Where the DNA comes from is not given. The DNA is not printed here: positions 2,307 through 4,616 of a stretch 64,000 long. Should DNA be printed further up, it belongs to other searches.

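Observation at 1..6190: Glycine-cleavage P-protein genes gcvPA and gcvPB split by two transglutaminase-like secreted protein genes within one tightly coupled operon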

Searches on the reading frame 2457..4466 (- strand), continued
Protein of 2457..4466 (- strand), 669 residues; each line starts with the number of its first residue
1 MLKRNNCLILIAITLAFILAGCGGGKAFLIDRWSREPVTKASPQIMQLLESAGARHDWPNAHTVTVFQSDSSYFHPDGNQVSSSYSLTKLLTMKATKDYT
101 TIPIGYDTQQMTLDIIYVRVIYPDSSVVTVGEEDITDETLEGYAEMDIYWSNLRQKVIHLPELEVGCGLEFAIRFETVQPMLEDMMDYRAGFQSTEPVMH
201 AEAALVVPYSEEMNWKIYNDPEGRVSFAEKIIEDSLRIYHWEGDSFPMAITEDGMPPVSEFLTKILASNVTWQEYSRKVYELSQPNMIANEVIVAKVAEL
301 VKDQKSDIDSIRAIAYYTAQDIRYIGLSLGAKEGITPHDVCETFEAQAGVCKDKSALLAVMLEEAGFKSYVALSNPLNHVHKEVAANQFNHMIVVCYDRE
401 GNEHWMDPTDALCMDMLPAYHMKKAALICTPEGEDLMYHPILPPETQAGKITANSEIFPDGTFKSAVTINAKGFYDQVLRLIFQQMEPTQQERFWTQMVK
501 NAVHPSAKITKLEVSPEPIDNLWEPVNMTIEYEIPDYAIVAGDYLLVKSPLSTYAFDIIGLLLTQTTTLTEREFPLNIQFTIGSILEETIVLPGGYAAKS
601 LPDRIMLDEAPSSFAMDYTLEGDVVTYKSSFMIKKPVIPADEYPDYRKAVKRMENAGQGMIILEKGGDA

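Call 24: search_protein_families(library=pfam, proteins=[L038:6002-6907:+, L038:10774-12738:-, L038:3442-4407:+, L038:4391-5986:+, L026:5625-6905:+, L030:12082-13002:+, L028:600-2342:-, L048:10797-12899:+, L005:10961-12790:+, L015:10797-13802:+], max_evalue=0.001)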
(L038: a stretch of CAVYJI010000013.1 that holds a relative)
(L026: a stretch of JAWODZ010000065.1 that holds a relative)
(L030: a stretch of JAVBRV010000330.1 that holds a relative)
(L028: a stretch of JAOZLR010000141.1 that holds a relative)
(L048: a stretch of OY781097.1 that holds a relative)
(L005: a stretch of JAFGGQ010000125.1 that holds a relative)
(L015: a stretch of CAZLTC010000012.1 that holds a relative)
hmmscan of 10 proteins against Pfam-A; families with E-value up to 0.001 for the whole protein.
L038:6002-6907:+ (301 aa): 4 families
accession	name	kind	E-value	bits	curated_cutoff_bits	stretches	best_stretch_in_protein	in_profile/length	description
PF00849.27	PseudoU_synth_2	-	5.9e-24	85.5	26.8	1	126-258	2-151/152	RNA pseudouridylate synthase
PF01479.30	S4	-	7.6e-14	51.6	22.8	1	67-112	2-48/48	S4 domain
PF22421.1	SYY_C-terminal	-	6.2e-06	26.5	27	1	54-113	7-67/83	Tyrosine--tRNA ligase SYY-like C-terminal domain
PF13275.11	S4_2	-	0.00015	22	24.6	1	62-117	4-60/65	S4 domain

L038:10774-12738:- (654 aa): 7 families
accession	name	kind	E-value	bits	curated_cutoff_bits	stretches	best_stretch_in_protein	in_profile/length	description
PF08275.17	DNAG_N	-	7.2e-38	130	26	1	124-251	2-127/128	DNA primase catalytic core, N-terminal domain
PF01807.25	Zn_ribbon_DnaG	-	1.4e-34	118.2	24.9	1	3-97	2-96/98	CHC2 zinc finger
PF13155.12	Toprim_2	-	2e-23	83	22.1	1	262-346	1-87/88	Toprim-like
PF13662.12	Toprim_4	-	8.6e-18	64.8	25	1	262-335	4-84/85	Toprim domain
PF01751.28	Toprim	-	1.1e-11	45.2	23.1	1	262-333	3-92/96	Toprim domain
PF13362.12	Toprim_3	-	2.4e-07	31.6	27.2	1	262-350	3-92/95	Toprim domain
PF10410.14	DnaB_bind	-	0.00064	20.4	20.6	0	381-421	16-56/56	DnaB-helicase binding domain of primase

L038:3442-4407:+ (321 aa): 1 family
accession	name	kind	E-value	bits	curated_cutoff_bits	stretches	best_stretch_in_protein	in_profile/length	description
PF02445.21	NadA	-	1.4e-123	412.2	27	1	21-318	2-295/295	Quinolinate synthetase A protein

L038:4391-5986:+ (531 aa): 1 family
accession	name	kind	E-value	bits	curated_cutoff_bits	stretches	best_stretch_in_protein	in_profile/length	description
PF07661.19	MORN_2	-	3.8e-45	147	29.6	3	366-386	2-22/22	MORN repeat variant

L026:5625-6905:+ (426 aa): 1 family
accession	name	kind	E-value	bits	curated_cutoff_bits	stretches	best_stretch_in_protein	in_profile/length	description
PF04015.17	DUF362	-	8.8e-20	72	24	1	40-250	2-199/200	Domain of unknown function (DUF362)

L030:12082-13002:+ (306 aa): 4 families
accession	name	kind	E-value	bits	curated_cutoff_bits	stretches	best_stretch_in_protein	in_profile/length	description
PF01180.27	DHO_dh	-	3.4e-77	260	27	1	4-289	2-291/291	Dihydroorotate dehydrogenase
PF01207.24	Dus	-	9.8e-09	35.2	20.4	1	96-276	54-222/311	Dihydrouridine synthase (Dus)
PF03060.21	NMO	-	5.1e-06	26.5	28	1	215-270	167-224/331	Nitronate monooxygenase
PF01070.24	FMN_dh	-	0.00039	20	24.9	0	225-270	257-304/350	FMN-dependent dehydrogenase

L028:600-2342:- (580 aa): 5 families
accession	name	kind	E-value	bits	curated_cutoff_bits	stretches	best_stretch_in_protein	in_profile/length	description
PF07719.23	TPR_2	-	1.4e-09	37.7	27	0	471-491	5-25/34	Tetratricopeptide repeat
PF13424.12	TPR_12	-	2.8e-07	31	30.1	0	438-462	5-29/77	Tetratricopeptide repeat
PF00515.34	TPR_1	-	2.3e-05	24.4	27.8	0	471-491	5-25/34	Tetratricopeptide repeat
PF13431.12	TPR_17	-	7.3e-05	23.2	24.4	0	516-531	6-21/34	Tetratricopeptide repeat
PF13374.12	TPR_10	-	0.0006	20.2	27.5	0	440-461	6-27/42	Tetratricopeptide repeat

L048:10797-12899:+ (700 aa): 8 families
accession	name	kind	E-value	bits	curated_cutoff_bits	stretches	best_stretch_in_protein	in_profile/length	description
PF06580.19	His_kinase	-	4.3e-19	69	25.2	1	483-560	4-81/81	Histidine kinase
PF13424.12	TPR_12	-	1e-12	48.5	30.1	1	258-311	6-61/77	Tetratricopeptide repeat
PF00515.34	TPR_1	-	5e-10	39.2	27.8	1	337-366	3-32/34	Tetratricopeptide repeat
PF07719.23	TPR_2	-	8.2e-09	35.4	27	0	338-365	4-31/34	Tetratricopeptide repeat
PF13374.12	TPR_10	-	5.2e-08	33.1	27.5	0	336-365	3-32/42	Tetratricopeptide repeat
PF13181.12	TPR_8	-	1.7e-06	28.2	25.7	1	337-364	3-30/34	Tetratricopeptide repeat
PF02518.31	HATPase_c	-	2.2e-05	25.3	26.4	1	585-639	13-56/111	Histidine kinase-, DNA gyrase B-, and HSP90-like ATPase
PF13428.12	TPR_14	-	0.00034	21.4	23.5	0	341-368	7-34/44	Tetratricopeptide repeat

L005:10961-12790:+ (609 aa): 4 families
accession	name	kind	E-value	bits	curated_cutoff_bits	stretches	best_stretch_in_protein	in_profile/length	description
PF02518.31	HATPase_c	-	2e-27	96.3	26.4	1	489-598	2-110/111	Histidine kinase-, DNA gyrase B-, and HSP90-like ATPase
PF00512.31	HisKA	-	1.8e-12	47.5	26.9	1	375-442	2-66/66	His Kinase A (phospho-acceptor) domain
PF00672.30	HAMP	-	6.8e-11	42.8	25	1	319-368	2-51/53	HAMP domain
PF13589.12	HATPase_c_3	-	0.00082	19.9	25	0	494-562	4-76/137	Histidine kinase-, DNA gyrase B-, and HSP90-like ATPase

L015:10797-13802:+ (1001 aa): 2 families
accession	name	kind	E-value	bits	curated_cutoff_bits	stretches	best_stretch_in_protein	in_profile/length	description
PF01326.24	PPDK_N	-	6.2e-36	124.8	27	1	436-807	3-311/328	Pyruvate phosphate dikinase, AMP/ATP-binding domain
PF00072.30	Response_reg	-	8.8e-07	29.5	30.2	0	66-121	23-78/111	Response regulator receiver domain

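Call 25: search_protein_families(library=pfam, proteins=[L005:4967-6814:+, L005:12794-14596:+, L005:14623-15921:+, L014:8017-9339:+, L014:2947-4389:+, L030:11296-12078:+, L030:10690-11295:+, L021:14095-14736:+, L046:540-1001:+, L047:9409-10614:+], max_evalue=0.001)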
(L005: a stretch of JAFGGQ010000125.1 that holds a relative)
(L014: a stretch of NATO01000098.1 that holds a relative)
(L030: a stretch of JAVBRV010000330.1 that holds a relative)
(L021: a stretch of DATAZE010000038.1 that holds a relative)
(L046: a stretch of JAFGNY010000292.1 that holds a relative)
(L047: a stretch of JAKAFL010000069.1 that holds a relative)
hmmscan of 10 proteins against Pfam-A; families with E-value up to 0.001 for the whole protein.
L005:4967-6814:+ (615 aa): 0 families

L005:12794-14596:+ (600 aa): 5 families
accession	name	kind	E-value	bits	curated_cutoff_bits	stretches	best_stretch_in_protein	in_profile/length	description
PF13620.12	CarboxypepD_reg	-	2.7e-32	111.4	32.3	3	341-400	2-64/82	Carboxypeptidase regulatory-like domain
PF13715.12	CarbopepD_reg_2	-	4.1e-13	49.6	32.2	1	341-398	1-58/88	CarboxypepD_reg-like domain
PF18962.6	Por_Secre_tail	-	1.7e-09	38.2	27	1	533-597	2-74/75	Secretion system C-terminal sorting domain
PF17210.9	SdrD_B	-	1.1e-05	26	29.7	0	436-486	20-67/112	SdrD B-like domain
PF16371.11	MetallophosN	-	0.00065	20.3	35.6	0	343-392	1-45/77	N terminal of Calcineurin-like phosphoesterase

L005:14623-15921:+ (433 aa): 3 families
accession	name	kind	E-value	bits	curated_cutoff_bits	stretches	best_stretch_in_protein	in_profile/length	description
PF01839.29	FG-GAP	-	5.3e-34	116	22.1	4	45-82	2-37/37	FG-GAP repeat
PF13517.12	FG-GAP_3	-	4.8e-17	62.7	26.9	3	53-125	1-61/61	FG-GAP-like repeat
PF14312.12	FG-GAP_2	-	0.00081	20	23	0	118-143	27-49/49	FG-GAP repeat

L014:8017-9339:+ (440 aa): 1 family
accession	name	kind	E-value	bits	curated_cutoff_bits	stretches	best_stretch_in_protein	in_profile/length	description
PF04932.20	Wzy_C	-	2.4e-17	63.5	31.7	1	238-375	3-149/149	O-Antigen ligase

L014:2947-4389:+ (480 aa): 2 families
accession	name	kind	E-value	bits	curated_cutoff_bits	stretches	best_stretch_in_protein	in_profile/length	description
PF00120.29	Gln-synt_C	-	6.2e-97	325.2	24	1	110-477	3-344/344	Glutamine synthetase, catalytic domain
PF03951.24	Gln-synt_N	-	1.5e-22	79.4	33.4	1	20-100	1-81/82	Glutamine synthetase, beta-Grasp domain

L030:11296-12078:+ (260 aa): 2 families
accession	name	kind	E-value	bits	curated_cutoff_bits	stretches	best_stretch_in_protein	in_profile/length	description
PF10418.14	DHODB_Fe-S_bind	-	3.5e-13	49.5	23.9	1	216-256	3-40/41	Iron-sulfur cluster binding domain of dihydroorotate dehydrogenase B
PF00175.26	NAD_binding_1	-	0.00041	21.4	22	0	107-198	2-107/109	Oxidoreductase NAD-binding domain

L030:10690-11295:+ (201 aa): 1 family
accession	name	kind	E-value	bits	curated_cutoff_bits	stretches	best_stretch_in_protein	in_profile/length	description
PF00753.33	Lactamase_B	-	8.5e-21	75.2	22.7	1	9-182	2-196/196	Metallo-beta-lactamase superfamily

L021:14095-14736:+ (213 aa): 6 families
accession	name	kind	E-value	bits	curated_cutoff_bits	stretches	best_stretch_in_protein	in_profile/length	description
PF00072.30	Response_reg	-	2.3e-23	82.9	30.2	1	5-117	1-111/111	Response regulator receiver domain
PF00196.25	GerE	-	7.9e-20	70.7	23.5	1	149-203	1-55/57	Bacterial regulatory proteins, luxR family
PF08281.18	Sigma70_r4_2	-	4.9e-08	32.9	25.7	1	149-193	9-54/54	Sigma-70, region 4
PF13384.12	HTH_23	-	1.5e-06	28.2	24.6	1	154-188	6-40/50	Homeodomain-like domain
PF04545.22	Sigma70_r4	-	2.6e-05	24.1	24.1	1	149-193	3-48/50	Sigma-70, region 4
PF08279.18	HTH_11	-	0.00079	19.7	25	0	168-193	18-43/55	HTH domain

L046:540-1001:+ (153 aa): 1 family
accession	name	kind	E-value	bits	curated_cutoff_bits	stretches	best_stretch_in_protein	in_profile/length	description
PF00072.30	Response_reg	-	5.3e-13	49.5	30.2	1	7-120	1-108/111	Response regulator receiver domain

L047:9409-10614:+ (401 aa): 2 families
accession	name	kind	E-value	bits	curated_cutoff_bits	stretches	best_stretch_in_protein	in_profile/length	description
PF04055.27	Radical_SAM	-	1.3e-25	91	29.5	1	13-179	1-164/166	Radical SAM superfamily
PF06969.22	HemN_C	-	0.00011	22.6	24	1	325-391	1-67/67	HemN C-terminal domain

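Call 33: search_solved_structures(query=window:2457-4466:-, max_evalue=0.01)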
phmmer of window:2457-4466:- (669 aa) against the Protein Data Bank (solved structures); distinct sequences matched with E-value up to 0.01: 0.

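Call 35: search_solved_structures(query=A1, max_evalue=0.1, show_alignments=1)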
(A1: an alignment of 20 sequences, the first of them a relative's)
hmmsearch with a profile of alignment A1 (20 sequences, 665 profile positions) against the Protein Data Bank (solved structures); distinct sequences matched with E-value up to 0.1: 1.
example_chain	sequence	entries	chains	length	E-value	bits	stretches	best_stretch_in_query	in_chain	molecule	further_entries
3kd4_A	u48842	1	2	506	4.3e-16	61.5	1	71-369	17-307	Putative protease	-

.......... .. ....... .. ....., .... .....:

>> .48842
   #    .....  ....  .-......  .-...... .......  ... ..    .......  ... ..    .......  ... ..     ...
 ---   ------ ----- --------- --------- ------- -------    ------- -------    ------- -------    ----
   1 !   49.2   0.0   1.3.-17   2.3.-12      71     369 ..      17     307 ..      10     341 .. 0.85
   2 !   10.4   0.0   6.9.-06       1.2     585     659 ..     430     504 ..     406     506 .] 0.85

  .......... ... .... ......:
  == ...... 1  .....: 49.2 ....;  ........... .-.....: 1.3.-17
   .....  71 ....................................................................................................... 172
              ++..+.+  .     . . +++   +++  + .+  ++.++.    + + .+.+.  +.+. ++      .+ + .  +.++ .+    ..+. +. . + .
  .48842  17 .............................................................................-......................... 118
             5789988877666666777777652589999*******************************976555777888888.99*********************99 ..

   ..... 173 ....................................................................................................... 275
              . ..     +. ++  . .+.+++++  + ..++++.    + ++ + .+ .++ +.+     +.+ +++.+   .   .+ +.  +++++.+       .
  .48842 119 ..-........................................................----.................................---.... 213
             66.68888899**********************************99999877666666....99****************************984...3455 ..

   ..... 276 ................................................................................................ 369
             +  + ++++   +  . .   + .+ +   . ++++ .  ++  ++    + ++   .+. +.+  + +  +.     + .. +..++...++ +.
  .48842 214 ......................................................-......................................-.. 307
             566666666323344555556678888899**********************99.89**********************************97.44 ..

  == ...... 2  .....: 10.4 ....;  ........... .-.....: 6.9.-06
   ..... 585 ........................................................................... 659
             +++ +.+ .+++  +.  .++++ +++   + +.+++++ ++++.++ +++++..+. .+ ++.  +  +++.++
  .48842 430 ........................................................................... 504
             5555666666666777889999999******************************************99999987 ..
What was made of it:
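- Closest known: PDB 3KD4, BDI_1141 'putative protease' of Parabacteroides distasonis. Different: 3KD4 has Thr-Pro where TG1 has the catalytic Cys (call 35), so it corresponds to the dead TG2-type paralog.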

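Call 54: find_encoding_contigs(protein=P0020, flank=9000, max_places=1)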
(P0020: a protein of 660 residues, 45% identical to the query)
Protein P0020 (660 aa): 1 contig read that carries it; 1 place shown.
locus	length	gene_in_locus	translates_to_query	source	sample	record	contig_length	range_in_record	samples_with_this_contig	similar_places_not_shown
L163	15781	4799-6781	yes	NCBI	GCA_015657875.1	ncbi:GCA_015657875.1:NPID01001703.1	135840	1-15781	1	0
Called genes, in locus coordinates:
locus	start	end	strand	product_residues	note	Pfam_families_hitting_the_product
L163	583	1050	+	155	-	-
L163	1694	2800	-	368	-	PF04055:Radical_SAM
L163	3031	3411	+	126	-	PF01597:GCV_H, PF00364:Biotin_lipoyl (weak)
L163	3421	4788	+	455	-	PF02347:GDC-P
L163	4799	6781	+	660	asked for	PF12969:DUF3857, PF01841:Transglut_core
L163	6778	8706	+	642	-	PF12969:DUF3857, PF01841:Transglut_core (weak), PF12970:DUF3858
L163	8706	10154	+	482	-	PF02347:GDC-P, PF21478:GcvP2_C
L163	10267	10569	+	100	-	PF01909:NTP_transf_2, PF18765:Polbeta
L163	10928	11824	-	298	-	PF01259:SAICAR_synt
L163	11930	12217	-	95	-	-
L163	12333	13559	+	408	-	PF00579:tRNA-synt_1b, PF22421:SYY_C-terminal, PF13275:S4_2 (faint)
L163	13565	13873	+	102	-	PF02656:DUF202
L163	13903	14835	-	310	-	PF01207:Dus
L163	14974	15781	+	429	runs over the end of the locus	PF03446:NAD_binding_2 (faint), PF03721:UDPG_MGDP_dh_N, PF03807:F420_oxidored (faint), PF00984:UDPG_MGDP_dh, PF03720:UDPG_MGDP_dh_C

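Call 55: find_encoding_contigs(protein=P0032, flank=9000, max_places=1)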
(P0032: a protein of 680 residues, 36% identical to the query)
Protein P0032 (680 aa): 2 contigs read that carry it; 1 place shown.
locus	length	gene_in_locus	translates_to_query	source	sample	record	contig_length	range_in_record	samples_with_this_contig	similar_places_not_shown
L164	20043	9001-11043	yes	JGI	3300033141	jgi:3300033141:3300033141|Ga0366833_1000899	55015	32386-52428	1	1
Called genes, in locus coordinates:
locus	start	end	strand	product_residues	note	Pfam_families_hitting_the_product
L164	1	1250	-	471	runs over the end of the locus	PF03951:Gln-synt_N, PF00120:Gln-synt_C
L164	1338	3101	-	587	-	PF13181:TPR_8 (faint), PF07719:TPR_2 (faint), PF12895:ANAPC3 (faint), PF13174:TPR_6 (faint), PF13428:TPR_14 (faint), PF13432:TPR_16 (faint), PF25062:ARM_TT21_N (faint), PF13424:TPR_12 (faint), +3 more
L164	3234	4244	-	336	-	PF02562:PhoH, PF13245:AAA_19 (faint), PF13604:AAA_30 (faint)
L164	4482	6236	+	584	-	PF02386:TrkH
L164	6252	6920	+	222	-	PF02254:TrkA_N, PF02080:TrkA_C (weak)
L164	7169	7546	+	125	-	PF01597:GCV_H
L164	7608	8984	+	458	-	PF02347:GDC-P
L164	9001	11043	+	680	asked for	PF12969:DUF3857, PF01841:Transglut_core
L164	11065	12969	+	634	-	PF12969:DUF3857, PF01841:Transglut_core (weak), PF12970:DUF3858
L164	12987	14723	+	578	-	PF22694:CtpB_N-like (weak), PF00595:PDZ, PF13180:PDZ_2, PF17820:PDZ_6, PF03572:Peptidase_S41, PF28547:CHD_PDZ-protease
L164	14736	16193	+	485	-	PF02347:GDC-P, PF00266:Aminotran_5 (weak), PF21478:GcvP2_C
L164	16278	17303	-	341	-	PF02547:Queuosine_synth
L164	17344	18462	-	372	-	PF13439:Glyco_transf_4, PF00534:Glycos_transf_1, PF13692:Glyco_trans_1_4, PF20706:GT4-conflict (weak), PF13524:Glyco_trans_1_2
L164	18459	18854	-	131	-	PF00383:dCMP_cyt_deam_1, PF08211:dCMP_cyt_deam_2, PF26947:CDL (weak)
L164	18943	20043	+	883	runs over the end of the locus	PF18962:Por_Secre_tail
